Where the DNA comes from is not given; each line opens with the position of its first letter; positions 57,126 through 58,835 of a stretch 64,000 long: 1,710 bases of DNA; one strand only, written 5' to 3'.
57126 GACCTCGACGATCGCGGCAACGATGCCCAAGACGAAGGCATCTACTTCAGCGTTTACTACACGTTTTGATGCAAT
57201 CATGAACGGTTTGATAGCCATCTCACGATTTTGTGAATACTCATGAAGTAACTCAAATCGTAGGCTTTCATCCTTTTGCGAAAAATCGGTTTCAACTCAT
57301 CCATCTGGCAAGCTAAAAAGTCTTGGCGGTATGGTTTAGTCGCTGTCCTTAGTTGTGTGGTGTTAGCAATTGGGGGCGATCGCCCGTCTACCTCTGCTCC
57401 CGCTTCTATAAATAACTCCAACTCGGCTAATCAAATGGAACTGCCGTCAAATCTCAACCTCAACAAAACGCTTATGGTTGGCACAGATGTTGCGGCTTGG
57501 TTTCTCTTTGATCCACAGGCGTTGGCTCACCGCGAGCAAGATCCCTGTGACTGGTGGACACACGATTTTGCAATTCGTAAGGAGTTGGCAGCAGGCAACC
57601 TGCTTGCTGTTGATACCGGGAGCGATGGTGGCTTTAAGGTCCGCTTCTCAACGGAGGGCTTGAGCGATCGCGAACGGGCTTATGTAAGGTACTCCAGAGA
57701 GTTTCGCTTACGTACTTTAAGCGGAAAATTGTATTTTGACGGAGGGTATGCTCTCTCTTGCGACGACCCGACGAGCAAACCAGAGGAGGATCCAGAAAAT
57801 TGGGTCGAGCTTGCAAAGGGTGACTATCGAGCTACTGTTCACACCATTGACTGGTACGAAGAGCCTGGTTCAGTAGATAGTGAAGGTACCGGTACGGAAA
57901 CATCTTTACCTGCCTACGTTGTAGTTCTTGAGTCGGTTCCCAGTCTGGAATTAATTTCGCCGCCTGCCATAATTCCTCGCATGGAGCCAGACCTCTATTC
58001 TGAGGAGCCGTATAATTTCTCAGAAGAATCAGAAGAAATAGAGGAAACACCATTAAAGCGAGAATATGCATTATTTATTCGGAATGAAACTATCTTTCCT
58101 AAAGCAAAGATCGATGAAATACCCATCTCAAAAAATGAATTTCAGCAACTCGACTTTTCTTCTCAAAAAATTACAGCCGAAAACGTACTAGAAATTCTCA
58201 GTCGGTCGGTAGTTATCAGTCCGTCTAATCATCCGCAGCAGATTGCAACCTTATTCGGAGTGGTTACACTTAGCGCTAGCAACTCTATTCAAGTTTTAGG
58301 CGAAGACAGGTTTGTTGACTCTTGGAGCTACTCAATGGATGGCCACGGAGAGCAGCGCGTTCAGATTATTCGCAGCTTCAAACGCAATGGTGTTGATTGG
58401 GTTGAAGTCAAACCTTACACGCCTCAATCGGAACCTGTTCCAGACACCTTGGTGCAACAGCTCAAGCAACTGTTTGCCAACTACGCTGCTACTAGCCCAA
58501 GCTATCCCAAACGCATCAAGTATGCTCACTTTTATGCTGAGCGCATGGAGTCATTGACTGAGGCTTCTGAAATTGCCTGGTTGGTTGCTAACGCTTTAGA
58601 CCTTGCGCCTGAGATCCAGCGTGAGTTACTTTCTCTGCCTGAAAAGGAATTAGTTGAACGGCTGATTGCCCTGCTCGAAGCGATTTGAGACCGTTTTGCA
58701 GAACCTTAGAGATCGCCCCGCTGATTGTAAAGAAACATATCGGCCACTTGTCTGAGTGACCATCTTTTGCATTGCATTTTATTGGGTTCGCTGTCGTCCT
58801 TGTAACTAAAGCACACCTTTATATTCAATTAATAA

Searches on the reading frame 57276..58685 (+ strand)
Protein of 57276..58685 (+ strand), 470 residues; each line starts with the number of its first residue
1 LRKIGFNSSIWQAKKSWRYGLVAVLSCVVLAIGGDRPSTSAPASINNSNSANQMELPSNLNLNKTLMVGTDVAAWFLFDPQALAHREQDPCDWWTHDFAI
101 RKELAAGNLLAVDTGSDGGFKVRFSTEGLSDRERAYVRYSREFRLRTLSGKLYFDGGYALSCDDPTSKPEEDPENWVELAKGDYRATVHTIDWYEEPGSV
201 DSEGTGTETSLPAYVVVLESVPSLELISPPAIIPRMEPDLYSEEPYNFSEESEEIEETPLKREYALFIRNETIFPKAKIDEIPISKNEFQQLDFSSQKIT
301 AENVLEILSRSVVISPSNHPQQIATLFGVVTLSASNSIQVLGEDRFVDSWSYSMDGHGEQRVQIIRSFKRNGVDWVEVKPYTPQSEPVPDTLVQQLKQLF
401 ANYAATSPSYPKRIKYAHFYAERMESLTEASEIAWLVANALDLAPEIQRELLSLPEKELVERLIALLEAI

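Call 89: search_protein_families(library=pfam, proteins=[window:57276-58685:+], max_evalue=0.00001)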
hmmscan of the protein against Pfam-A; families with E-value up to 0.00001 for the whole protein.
window:57276-58685:+ (470 aa): 1 family
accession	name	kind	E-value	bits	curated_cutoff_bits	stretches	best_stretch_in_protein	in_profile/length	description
PF19923.4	DUF6386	-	9.9e-12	45.1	25.9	1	63-187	2-117/145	Family of unknown function (DUF6386)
